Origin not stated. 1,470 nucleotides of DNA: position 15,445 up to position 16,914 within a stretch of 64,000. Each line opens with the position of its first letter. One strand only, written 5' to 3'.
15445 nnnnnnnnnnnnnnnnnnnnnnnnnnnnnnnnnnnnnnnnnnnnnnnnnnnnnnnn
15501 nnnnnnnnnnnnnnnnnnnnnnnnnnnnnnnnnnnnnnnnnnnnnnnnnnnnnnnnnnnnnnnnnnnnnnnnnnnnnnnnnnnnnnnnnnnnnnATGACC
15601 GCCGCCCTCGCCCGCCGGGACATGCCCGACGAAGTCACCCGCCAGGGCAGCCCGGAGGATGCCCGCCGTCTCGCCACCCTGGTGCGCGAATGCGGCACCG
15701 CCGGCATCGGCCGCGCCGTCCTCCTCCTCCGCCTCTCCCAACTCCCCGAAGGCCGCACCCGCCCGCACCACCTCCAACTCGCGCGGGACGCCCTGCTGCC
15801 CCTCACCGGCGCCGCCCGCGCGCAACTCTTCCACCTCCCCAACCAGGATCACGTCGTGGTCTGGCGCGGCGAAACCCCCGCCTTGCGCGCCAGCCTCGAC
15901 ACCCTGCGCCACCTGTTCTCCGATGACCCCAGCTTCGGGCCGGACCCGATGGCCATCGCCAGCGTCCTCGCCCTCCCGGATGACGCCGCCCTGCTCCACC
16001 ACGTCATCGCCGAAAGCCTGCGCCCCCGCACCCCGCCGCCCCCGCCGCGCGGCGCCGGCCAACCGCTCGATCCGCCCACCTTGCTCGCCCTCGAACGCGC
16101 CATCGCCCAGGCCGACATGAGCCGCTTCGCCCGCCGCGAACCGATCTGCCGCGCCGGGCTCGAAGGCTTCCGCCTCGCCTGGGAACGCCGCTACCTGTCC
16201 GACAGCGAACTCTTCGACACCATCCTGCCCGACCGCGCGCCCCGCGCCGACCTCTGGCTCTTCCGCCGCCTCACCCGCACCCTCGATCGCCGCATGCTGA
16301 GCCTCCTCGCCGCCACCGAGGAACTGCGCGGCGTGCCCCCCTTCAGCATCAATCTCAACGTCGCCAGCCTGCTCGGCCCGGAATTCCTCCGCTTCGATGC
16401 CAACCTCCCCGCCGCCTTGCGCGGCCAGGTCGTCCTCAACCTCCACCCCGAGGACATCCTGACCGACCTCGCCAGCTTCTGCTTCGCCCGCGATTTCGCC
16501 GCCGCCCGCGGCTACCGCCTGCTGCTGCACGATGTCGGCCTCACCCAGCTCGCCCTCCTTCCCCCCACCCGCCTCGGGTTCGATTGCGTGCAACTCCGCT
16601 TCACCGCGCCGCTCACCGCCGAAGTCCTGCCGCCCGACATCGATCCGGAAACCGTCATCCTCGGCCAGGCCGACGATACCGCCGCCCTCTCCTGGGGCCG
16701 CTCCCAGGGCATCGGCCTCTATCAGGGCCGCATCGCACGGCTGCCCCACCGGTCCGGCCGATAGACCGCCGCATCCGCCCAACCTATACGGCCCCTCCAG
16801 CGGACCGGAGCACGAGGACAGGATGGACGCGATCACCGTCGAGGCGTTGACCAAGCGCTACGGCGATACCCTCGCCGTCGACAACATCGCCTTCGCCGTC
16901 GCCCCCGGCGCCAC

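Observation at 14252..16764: Translationally coupled pair of paralogous proteins with degenerate EAL-like domains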

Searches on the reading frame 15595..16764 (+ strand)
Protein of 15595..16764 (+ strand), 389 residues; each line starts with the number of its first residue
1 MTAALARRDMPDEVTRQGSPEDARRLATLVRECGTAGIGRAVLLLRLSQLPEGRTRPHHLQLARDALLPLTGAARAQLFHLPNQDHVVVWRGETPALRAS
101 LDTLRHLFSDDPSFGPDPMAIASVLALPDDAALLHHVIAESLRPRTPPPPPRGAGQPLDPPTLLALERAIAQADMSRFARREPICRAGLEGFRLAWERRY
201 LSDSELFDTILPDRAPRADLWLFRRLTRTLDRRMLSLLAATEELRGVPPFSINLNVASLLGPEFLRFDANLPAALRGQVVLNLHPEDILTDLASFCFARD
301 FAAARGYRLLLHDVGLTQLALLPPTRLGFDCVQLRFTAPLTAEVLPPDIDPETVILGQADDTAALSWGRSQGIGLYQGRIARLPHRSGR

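Call 3: search_protein_families(library=pfam, proteins=[window:15595-16764:+], max_evalue=10)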
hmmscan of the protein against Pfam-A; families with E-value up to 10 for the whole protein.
window:15595-16764:+ (389 aa): 1 family
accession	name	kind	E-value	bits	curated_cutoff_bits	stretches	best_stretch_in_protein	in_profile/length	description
PF00563.25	EAL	-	0.0015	18.4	31.3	1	222-333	59-173/236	EAL domain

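Call 4: search_protein_families(library=ncbifam, proteins=[window:15595-16764:+], max_evalue=10)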
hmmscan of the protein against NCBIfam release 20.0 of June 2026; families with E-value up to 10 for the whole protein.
window:15595-16764:+ (389 aa): 0 families

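Call 8: search_solved_structures(query=window:15595-16764:+, max_evalue=10, show_alignments=2)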
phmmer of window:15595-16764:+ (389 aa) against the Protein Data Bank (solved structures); distinct sequences matched with E-value up to 10: 2.
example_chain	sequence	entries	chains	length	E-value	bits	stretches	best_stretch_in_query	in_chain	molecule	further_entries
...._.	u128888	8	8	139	1.5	11.2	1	14-63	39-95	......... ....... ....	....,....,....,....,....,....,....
8fvy_T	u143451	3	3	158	1.9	10.8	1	14-63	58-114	SSU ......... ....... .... (Fragment)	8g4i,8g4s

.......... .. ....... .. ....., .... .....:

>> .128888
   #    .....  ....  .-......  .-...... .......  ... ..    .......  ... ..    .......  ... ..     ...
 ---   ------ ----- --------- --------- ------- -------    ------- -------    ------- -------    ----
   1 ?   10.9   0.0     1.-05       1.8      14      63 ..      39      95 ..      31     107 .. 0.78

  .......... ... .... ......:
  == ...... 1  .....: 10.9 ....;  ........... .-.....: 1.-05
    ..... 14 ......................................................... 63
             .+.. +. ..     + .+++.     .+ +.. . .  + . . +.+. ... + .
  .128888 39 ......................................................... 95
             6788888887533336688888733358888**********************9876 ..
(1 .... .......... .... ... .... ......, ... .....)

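Call 11: find_homologous_proteins(query=window:15595-16764:+)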
Query window:15595-16764:+ (389 aa): 379 proteins with E <= 0.001 among 8000 candidates; the best 120 are listed.
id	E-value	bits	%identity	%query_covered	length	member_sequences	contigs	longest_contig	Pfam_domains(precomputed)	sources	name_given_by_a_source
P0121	2.0e-252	855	100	100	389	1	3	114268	-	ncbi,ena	-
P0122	2.4e-203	694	82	100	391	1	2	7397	-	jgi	jgi:hypothetical protein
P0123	1.2e-201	688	81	100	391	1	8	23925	-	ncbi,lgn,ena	-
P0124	5.5e-194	663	78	100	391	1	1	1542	-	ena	-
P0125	5.5e-192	656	78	100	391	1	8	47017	-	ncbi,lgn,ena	-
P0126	5.8e-191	653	79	100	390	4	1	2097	-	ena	-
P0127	4.6e-180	617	76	96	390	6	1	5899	-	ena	-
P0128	3.3e-178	611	74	100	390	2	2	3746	-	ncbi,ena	-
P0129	3.7e-177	607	73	100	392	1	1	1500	-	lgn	-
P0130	7.3e-177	606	72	100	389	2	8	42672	-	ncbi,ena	-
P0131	4.6e-172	591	73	97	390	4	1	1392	-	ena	-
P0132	7.9e-170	583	70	98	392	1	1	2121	-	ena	-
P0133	9.4e-170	583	70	99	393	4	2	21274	-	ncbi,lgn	-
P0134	1.2e-167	576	70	99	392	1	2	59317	-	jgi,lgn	-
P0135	8.0e-167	573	72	98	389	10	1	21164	-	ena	-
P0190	6.7e-96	340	50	96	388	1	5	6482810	-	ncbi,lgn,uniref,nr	ncbi:conserved protein of unknown function [Rhodovastum atsumiense]|uniref:EAL domain-containing pro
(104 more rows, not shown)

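Call 12: find_encoding_contigs(protein=P0190, flank=6000, max_places=2)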
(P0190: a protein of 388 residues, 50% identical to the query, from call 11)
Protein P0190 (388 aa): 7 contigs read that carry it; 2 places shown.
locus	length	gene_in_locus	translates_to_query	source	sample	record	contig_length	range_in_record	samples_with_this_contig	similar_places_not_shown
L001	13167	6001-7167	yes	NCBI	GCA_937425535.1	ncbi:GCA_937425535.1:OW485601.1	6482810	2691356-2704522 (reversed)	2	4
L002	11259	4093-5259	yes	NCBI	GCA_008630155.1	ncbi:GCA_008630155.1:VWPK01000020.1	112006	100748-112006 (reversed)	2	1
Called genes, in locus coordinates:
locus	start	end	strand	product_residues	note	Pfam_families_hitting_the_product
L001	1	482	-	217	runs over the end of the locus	PF02798:GST_N, PF13409:GST_N_2, PF13417:GST_N_3, PF13410:GST_C_2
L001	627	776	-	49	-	-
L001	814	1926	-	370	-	PF01609:DDE_Tnp_1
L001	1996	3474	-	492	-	PF00294:PfkB, PF01467:CTP_transf_like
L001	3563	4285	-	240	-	PF00149:Metallophos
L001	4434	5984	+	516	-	-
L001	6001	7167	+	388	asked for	-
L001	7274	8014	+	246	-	PF00005:ABC_tran, PF13304:AAA_21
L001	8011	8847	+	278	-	PF01061:ABC2_membrane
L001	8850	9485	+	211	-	PF00300:His_Phos_1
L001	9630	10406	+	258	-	-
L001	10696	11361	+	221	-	PF04366:Ysc84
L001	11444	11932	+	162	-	PF03692:CxxCxxCC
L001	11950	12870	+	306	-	PF00701:DHDPS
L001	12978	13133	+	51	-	PF08085:Entericidin (weak)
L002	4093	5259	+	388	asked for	-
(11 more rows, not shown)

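Call 29: predict_structure(alignment_id=A2)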
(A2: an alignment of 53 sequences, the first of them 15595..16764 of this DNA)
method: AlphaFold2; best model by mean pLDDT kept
length: 389 residues; sequences in the alignment: 53
mean_pLDDT: 90.3   pTM: 0.75
mean pLDDT of the five models: 90.3, 89.4, 88.4, 88.3, 87.5
residues with pLDDT >= 90: 292; 70-90: 69; 50-70: 11; < 50: 17
segments of 3 or more residues with pLDDT < 50: 1-14, 387-389
pLDDT, mean of each block of 10 residues (from residue 1): 41 64 97 95 94 85 95 93 96 96 93 82 94 92 78 79 94 94 94 96 92 89 92 95 92 96 96 95 95 97 97 94 96 94 94 97 93 96 66
secondary structure, 60 per line:
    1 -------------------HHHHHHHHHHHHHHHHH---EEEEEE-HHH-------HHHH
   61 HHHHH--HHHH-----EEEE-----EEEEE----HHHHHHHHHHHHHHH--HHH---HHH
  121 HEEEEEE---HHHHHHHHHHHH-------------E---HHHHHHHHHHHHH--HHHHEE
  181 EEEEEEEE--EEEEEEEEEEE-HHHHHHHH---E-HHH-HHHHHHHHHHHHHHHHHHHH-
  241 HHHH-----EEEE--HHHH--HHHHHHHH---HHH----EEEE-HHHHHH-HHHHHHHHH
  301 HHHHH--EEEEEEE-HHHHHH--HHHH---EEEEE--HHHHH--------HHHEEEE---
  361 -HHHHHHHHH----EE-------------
elements in order: H20-36 E40-45 H57-65 H68-71 E77-80 E86-90 H95-109 H118-121 E122-127 H131-142 H160-172 H175-178 E179-188 E191-201 H203-210 H220-239 H241-244 E250-253 H256-259 H262-269 E280-283 H285-290 H292-305 E308-314 H316-321 H324-327 E331-335 H338-342 E354-357 H362-370

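Call 32: fold_search(model_id=the predicted structure, library=pdb)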
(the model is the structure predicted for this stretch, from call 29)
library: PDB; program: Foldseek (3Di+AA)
matches with E <= 10: 1212; with E <= 0.001: 91
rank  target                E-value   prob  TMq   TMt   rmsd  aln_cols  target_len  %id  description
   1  4rnf                  3.8e-12  1.00  0.39  0.36  20.1       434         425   13  PaMorA tandem diguanylate cyclase - mutant phosphodiesterase, apo form (released 2014-11-19)
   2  5m3c_B                4.9e-11  1.00  0.37  0.34  20.6       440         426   16  Structure of the hybrid domain (GGDEF-EAL) of PA0575 from Pseudomonas aeruginosa PAO1 at 2.8 Ang. with GTP and Ca2+ bo (released 2017-12-20)
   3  5xgb                  6.5e-11  1.00  0.38  0.28  20.4       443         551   16  Crystal structure of the PAS-GGDEF-EAL domain of PA0861 from Pseudomonas aeruginosa (released 2017-12-20)
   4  5xge                  8.2e-11  1.00  0.37  0.27  20.9       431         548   16  Crystal structure of the PAS-GGDEF-EAL domain of PA0861 from Pseudomonas aeruginosa in complex with cyclic di-GMP (released 2017-12-20)
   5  5m3c_A                2.3e-10  1.00  0.37  0.34  16.6       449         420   15  Structure of the hybrid domain (GGDEF-EAL) of PA0575 from Pseudomonas aeruginosa PAO1 at 2.8 Ang. with GTP and Ca2+ bo (released 2017-12-20)
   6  5xgd                  7.5e-10  1.00  0.39  0.29  20.8       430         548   15  Crystal structure of the PAS-GGDEF-EAL domain of PA0861 from Pseudomonas aeruginosa in complex with GTP (released 2017-12-20)
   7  6pwj_A                1.3e-09  1.00  0.40  0.38  16.3       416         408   11  Vibrio cholerae LapD S helix-GGDEF-EAL (apo) (released 2019-10-09)
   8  9ce0_B                1.7e-09  1.00  0.39  0.21  21.1       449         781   13  DosP Apo Bent form (released 2024-11-20)
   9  6pwk_B                1.8e-09  1.00  0.37  0.36  16.0       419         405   12  Vibrio cholerae LapD S helix-GGDEF-EAL (bound to c-di-GMP) (released 2019-10-09)
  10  6pwk_A                2.0e-09  1.00  0.41  0.40  16.7       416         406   12  Vibrio cholerae LapD S helix-GGDEF-EAL (bound to c-di-GMP) (released 2019-10-09)
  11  4rnh                  2.1e-09  1.00  0.35  0.33  20.9       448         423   13  PaMorA tandem diguanylate cyclase - phosphodiesterase, c-di-GMP complex (released 2014-11-19)
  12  3pjw                  2.9e-09  1.00  0.41  0.38  18.1       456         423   17  Structure of Pseudomonas fluorescence LapD GGDEF-EAL dual domain, I23 (released 2011-02-09)
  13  9cmf_A                5.8e-09  1.00  0.42  0.22  21.4       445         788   13  Substrate bound DosP (released 2024-11-20)
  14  6pwj_B                6.5e-09  1.00  0.41  0.39  16.5       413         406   12  Vibrio cholerae LapD S helix-GGDEF-EAL (apo) (released 2019-10-09)
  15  3gfz_A                1.6e-08  1.00  0.37  0.37  18.9       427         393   15  Klebsiella pneumoniae BlrP1 pH 6 manganese/cy-diGMP complex (released 2009-06-23)
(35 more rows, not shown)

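Call 34: search_protein_families(library=pfam, alignment_id=A2, max_evalue=1)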
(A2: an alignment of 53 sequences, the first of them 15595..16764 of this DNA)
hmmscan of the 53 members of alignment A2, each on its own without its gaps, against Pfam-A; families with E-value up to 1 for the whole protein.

A. member 1, window:15595-16764:+ (389 aa): 1 family
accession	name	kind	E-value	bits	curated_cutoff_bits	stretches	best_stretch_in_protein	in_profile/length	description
PF00563.25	EAL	-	0.0015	18.4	31.3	1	222-333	59-173/236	EAL domain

B. families by the number of members that match (of 53 scanned): 8 families
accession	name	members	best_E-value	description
PF00563.25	EAL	13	0.00028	EAL domain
PF04809.18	HupH_C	1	0.0086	HupH hydrogenase expression protein, C-terminal conserved region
PF19167.5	DUF5849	1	0.019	Family of unknown function (DUF5849)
PF16952.10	Gln-synt_N_2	1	0.14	Glutamine synthetase N-terminal domain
PF02881.24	SRP54_N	1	0.19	SRP54-type protein, helical bundle domain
PF18187.6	RIF5_SNase_1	1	0.19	TbRIF5 SNase domain 1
PF17648.7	Luciferase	1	0.39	Luciferase domain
PF12840.13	HTH_20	1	0.46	Helix-turn-helix domain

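Call 57: search_protein_representatives(alignment_id=A3)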
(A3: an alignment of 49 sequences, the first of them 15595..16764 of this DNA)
Query: 49 sequences, 447 profile positions. Proteins with E-value up to 0.001 (for the whole library): 1968; up to 1e-10: 1519; up to 1e-30: 932. The best 150 are listed.
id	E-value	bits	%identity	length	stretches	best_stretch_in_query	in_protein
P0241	5.5e-203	691.4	-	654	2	23-397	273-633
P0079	1.4e-154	531.9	-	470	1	10-446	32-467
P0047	1.5e-154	531.8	-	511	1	10-445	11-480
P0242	9.1e-154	529.2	-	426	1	29-446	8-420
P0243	1.8e-153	528.2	-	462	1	10-446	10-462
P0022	2.6e-153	527.7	-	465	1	19-446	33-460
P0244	1.1e-152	525.7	-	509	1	21-445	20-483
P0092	9.7e-148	509.3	-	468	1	16-446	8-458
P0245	1.8e-147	508.4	-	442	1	16-445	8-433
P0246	1.1e-146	505.8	-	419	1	27-446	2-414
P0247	2.6e-146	504.6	-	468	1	17-446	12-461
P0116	4.1e-143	494.1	-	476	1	1-446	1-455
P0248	6.0e-142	490.2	-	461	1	10-446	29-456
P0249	1.1e-140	486.0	-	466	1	21-445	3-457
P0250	9.1e-140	483.1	-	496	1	14-446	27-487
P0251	2.8e-139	481.4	-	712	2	13-402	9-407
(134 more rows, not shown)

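Call 59: list_cluster_members(proteins=[P0251, P0241, P0001, P0121])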
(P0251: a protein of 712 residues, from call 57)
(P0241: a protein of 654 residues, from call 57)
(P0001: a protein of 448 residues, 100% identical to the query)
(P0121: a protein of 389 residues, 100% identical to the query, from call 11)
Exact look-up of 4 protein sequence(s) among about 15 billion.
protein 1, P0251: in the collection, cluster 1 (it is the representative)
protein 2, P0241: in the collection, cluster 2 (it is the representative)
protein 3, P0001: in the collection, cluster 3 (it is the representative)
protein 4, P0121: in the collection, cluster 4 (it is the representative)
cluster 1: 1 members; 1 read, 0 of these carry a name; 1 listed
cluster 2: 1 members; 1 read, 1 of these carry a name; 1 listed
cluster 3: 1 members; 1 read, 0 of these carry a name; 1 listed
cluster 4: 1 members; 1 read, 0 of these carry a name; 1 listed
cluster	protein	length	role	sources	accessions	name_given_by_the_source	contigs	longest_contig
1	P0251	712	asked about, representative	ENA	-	-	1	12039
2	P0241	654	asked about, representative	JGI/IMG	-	hypothetical protein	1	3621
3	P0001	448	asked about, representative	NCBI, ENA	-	-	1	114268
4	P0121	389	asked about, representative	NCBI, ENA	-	-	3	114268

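Call 60: find_encoding_contigs(protein=P0251, flank=6000, max_places=2)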
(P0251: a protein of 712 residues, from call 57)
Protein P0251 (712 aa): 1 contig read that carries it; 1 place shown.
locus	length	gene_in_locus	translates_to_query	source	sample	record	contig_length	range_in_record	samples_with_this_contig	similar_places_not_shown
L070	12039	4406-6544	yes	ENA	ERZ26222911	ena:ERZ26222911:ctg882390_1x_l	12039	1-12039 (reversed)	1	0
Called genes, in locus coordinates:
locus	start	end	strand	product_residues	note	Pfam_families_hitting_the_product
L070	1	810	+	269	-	?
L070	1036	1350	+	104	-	-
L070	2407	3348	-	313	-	PF01073:3Beta_HSD (weak), PF01370:Epimerase, PF02719:Polysacc_synt_2 (faint), PF04321:RmlD_sub_bind (weak), PF07993:NAD_binding_4 (faint), PF16363:GDP_Man_Dehyd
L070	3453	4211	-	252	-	PF00149:Metallophos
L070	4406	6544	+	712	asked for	PF00563:EAL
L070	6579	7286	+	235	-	PF04366:Ysc84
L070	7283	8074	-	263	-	PF02348:CTP_transf_3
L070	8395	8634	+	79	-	-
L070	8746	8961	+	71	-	-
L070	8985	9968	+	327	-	PF13409:GST_N_2, PF00043:GST_C, PF14497:GST_C_3 (weak), PF13410:GST_C_2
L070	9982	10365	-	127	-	-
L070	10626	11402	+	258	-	PF12804:NTP_transf_3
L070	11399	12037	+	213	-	?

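Call 62: find_homologous_proteins(query=P0251)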
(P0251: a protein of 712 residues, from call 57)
Query P0251 (712 aa): 59 proteins with E <= 0.001 among 8000 candidates.
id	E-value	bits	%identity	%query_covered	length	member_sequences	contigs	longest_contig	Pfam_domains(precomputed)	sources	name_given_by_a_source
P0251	0.0e+0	1614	100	100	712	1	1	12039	PF00563.26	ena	-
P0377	3.9e-148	513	57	58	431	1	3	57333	-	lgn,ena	-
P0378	8.3e-147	509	49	57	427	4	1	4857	PF00563.26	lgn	-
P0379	3.8e-146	506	56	58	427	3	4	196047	-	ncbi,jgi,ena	-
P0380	2.1e-143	497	54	58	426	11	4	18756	-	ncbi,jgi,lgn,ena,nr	ncbi:MAG: hypothetical protein HN731_05410 [Rhodospirillaceae bacterium]|jgi:EAL domain-containing p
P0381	6.1e-141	489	53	59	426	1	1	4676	-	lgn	-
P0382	1.1e-140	488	57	57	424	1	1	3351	PF00563.26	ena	-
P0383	2.5e-138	481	55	58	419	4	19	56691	-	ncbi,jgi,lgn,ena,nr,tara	ncbi:MAG: hypothetical protein QGH73_06430 [Rhodospirillales bacterium]|jgi:EAL domain-containing pr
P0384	4.9e-138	480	53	58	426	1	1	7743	PF00563.26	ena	-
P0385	2.1e-137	478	52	59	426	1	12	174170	-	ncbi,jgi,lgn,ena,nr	ncbi:MAG: EAL domain-containing protein [Rhodospirillaceae bacterium]|jgi:EAL domain-containing prot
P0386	3.4e-137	477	52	59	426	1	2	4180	-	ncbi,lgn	-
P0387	2.4e-136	474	53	58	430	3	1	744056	-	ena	-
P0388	3.0e-135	470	53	59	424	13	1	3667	PF00563.26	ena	-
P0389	9.2e-135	469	53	57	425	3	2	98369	-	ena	-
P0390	1.5e-133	465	51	58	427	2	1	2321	-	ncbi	-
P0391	8.0e-133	462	52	58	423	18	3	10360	PF00563.26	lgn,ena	-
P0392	1.3e-132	462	52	57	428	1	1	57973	PF00563.26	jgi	-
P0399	2.7e-131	457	53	58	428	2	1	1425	PF00563.26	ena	-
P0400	6.1e-131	456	52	57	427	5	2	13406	PF00563.26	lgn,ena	-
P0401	6.9e-131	456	52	58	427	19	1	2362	PF00563.26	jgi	jgi:EAL domain-containing protein (putative c-di-GMP-specific phosphodiesterase class I)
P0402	2.0e-130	454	51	57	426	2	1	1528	PF00563.26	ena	-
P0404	5.7e-129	450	51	57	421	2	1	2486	PF00563.26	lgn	-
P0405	1.2e-128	449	52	58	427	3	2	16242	PF00563.26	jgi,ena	-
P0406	1.6e-128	448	64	39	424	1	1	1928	PF00563.26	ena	-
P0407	2.0e-128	448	65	38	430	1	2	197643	PF00563.26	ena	-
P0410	2.4e-126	441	51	57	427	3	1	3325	PF00563.26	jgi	jgi:hypothetical protein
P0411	2.5e-126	441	66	37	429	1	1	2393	PF00563.26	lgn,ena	-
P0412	3.8e-126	440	63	39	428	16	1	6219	PF00563.26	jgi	-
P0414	2.1e-125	438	65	37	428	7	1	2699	PF00563.26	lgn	-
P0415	2.6e-125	438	48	58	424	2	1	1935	PF00563.26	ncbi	-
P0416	4.0e-125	437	66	37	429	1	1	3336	PF00563.26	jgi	jgi:EAL domain-containing protein (putative c-di-GMP-specific phosphodiesterase class I)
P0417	1.1e-124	436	53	57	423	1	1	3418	PF00563.26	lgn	-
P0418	1.4e-124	435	66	36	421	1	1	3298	PF00563.26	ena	-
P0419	8.9e-123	429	51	56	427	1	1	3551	PF00563.26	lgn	-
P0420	9.8e-121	422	49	56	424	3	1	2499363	PF00563.26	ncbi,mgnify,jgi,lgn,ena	mgnify:CR=1 FL=1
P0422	5.1e-110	387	56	37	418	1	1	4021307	-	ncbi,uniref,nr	ncbi:hypothetical protein [Magnetospira sp. QH-2]|uniref:hypothetical protein n=1 Tax=Magnetospira s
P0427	1.3e-96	343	43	55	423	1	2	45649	PF00563.26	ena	-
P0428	6.2e-93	331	41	55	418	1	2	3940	PF00563.26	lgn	-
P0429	2.2e-92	329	42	55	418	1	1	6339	PF00563.26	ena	-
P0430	2.1e-91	326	41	55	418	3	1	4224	PF00563.26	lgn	-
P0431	1.0e-87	313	41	56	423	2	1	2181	PF00563.26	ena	-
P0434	3.1e-78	282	35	52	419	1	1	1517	PF00563.26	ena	-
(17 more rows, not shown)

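Call 63: find_encoding_contigs(protein=P0422, flank=7000, max_places=1)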
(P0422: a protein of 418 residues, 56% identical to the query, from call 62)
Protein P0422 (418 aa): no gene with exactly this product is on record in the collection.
